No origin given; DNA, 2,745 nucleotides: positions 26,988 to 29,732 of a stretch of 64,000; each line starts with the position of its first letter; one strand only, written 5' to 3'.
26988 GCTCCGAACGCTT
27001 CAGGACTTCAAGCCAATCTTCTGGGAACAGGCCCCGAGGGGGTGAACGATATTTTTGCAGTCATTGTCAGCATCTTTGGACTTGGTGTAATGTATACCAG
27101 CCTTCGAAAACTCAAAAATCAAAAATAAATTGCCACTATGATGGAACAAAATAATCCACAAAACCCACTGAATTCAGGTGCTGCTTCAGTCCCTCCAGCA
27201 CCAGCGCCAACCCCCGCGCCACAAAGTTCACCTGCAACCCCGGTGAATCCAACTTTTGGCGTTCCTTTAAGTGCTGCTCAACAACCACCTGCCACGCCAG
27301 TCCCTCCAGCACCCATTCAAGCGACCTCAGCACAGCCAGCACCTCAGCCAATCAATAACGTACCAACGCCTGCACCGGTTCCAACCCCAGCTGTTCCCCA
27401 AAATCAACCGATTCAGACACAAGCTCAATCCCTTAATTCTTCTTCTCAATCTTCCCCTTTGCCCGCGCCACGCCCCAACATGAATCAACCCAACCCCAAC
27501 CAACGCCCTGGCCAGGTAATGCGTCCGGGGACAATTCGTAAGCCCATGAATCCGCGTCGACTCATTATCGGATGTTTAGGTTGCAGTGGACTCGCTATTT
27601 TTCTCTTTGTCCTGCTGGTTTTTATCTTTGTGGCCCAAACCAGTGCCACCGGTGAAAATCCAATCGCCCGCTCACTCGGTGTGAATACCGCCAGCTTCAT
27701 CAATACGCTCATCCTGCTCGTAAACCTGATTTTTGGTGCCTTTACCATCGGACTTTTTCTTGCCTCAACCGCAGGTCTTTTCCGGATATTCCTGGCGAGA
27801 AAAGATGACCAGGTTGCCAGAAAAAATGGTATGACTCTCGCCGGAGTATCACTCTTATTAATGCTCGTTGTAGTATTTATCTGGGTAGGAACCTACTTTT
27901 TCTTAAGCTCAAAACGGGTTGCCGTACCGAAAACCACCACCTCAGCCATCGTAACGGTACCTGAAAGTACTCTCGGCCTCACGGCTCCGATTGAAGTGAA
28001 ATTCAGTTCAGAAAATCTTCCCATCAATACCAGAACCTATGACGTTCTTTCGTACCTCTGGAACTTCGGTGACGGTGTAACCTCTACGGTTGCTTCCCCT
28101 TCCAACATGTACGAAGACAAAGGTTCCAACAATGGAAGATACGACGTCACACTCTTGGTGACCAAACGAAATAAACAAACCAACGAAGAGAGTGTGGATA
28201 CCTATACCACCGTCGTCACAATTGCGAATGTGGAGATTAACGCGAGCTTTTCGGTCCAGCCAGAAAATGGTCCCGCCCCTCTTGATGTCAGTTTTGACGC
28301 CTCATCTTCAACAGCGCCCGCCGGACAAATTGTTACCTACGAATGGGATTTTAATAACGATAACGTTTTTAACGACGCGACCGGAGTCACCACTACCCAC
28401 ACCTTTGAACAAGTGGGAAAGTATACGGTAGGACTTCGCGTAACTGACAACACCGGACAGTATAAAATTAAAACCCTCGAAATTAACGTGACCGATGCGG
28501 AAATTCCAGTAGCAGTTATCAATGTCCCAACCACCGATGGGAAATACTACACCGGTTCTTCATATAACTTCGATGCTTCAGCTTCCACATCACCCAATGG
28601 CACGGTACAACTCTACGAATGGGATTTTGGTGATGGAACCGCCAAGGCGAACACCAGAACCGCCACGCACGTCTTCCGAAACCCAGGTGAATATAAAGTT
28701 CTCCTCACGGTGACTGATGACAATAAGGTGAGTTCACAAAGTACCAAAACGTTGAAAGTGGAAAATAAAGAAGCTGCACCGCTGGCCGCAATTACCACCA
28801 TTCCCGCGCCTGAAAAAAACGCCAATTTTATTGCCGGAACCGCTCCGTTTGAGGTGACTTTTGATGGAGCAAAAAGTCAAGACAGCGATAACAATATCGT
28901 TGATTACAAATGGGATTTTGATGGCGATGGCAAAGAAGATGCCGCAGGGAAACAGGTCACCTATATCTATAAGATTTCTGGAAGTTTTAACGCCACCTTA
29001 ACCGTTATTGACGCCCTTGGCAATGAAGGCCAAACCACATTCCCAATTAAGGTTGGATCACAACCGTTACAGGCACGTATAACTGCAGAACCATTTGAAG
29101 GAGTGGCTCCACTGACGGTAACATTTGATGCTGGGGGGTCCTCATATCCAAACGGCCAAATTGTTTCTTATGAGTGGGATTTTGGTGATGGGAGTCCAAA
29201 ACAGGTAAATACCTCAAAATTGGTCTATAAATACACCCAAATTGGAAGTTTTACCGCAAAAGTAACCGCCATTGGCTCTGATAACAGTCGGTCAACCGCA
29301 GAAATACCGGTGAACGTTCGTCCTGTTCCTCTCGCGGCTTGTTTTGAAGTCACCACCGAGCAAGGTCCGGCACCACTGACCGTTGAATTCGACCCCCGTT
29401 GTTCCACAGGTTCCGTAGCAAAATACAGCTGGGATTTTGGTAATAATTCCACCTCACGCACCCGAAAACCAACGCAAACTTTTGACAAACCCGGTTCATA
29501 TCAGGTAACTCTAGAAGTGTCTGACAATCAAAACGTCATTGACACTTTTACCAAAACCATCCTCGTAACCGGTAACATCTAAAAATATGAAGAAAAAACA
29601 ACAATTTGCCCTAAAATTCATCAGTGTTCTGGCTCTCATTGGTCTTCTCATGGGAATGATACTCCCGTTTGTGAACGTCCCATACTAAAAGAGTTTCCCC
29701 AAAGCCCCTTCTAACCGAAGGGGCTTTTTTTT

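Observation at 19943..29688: Envelope locus built around T4SS-pilin-like hairpin modules: two triple-module paralogs, a pilin-PKD giant, a PKD membrane protein and a micro-ORF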

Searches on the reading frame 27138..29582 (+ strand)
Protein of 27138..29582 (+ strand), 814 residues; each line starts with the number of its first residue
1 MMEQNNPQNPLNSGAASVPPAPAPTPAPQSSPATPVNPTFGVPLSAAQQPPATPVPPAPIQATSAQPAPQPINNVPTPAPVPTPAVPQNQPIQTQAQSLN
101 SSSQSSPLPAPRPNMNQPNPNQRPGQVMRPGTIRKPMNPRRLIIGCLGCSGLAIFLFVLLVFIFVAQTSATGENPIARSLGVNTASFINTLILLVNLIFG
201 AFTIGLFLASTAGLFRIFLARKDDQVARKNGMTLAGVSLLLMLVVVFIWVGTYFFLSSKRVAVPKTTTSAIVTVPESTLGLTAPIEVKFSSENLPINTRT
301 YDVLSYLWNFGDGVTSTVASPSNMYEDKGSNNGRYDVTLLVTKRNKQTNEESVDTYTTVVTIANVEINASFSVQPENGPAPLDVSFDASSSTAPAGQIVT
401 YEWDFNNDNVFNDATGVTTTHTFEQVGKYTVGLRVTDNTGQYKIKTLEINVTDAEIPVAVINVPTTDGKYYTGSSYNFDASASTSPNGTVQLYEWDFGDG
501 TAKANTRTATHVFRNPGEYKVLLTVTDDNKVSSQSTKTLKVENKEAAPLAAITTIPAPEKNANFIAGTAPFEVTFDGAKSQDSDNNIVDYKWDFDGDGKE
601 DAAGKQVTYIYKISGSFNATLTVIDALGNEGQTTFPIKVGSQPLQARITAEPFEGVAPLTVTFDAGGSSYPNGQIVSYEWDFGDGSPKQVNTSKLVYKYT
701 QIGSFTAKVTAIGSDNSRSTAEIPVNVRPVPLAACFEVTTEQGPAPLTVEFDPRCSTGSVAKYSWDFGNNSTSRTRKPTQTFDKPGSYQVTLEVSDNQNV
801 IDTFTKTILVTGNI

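Call 3: search_protein_families(library=pfam, proteins=[window:27138-29582:+], max_evalue=1)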
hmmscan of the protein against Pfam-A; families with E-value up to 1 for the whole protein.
window:27138-29582:+ (814 aa): 18 families
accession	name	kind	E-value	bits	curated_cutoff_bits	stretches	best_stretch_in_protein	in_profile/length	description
PF18911.6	PKD_4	-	8.5e-87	285.8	27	6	465-540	9-82/85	PKD domain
PF00801.26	PKD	-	1.9e-60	201.2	23.5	6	371-441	4-71/80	PKD domain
PF22352.2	K319L-like_PKD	-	1.9e-20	73.1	27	4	384-451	14-84/84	K319L-like, PKD domain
PF16820.11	PKD_3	-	9.7e-06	25.8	26.3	1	749-795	21-67/68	PKD-like domain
PF21027.3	Sde0182_C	-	1.2e-05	26.2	27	0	384-422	2-35/83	Cellulose-binding protein Sde0182, C-terminal domain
PF22091.2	DUF6941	-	0.0012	19.6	27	0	708-798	15-116/125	Family of unknown function (DUF6941)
PF07331.16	TctB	-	0.0024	18.5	29.1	1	137-248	31-127/137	Tripartite tricarboxylate transporter TctB family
PF18981.6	InlK_D3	-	0.0027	18.2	25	0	422-452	45-74/75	Internalin K domain (D3/D4)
PF15418.12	DUF4625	-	0.0049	17.6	27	0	387-451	61-130/131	Domain of unknown function (DUF4625)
PF07495.19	Y_Y_Y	-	0.006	16.9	26.6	0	405-451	17-64/65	Y_Y_Y domain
PF06832.18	BiPBP_C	-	0.0095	16.3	26.8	0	359-442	11-85/90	Penicillin-Binding Protein C-terminus Family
PF16403.11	Bact_surface_Ig-like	-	0.011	16.2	27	1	783-810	44-71/71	Bacterial surface protein, Ig-like domain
PF16967.11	TcfC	-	0.024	14.6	29.4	0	785-808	43-66/68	E-set like domain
PF14347.11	DUF4399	-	0.026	15.3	28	0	506-541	50-88/91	Domain of unknown function (DUF4399)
PF08329.16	ChitinaseA_N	-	0.028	14.5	21.2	0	380-454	38-110/133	Chitinase A, N-terminal domain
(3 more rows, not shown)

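Call 4: search_protein_families(library=ncbifam, proteins=[window:27138-29582:+], max_evalue=1)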
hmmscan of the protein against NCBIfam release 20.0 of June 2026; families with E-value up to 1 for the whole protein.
window:27138-29582:+ (814 aa): 3 families
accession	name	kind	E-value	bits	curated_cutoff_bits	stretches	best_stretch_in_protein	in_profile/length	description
TIGR00864.1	PCC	subfamily_domain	1.1e-21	75.1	1861.4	4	419-540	1021-1134/2700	polycystin cation channel protein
NF058578.1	CPR_pilus_PamR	equivalog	0.00014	20.8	300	2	411-441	198-228/297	pilus system RbmA-like protein PamR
TIGR03769.1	P_ac_wall_RPT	domain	0.00049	20.6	30.9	1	781-808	8-39/41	TIGR03769 domain-containing protein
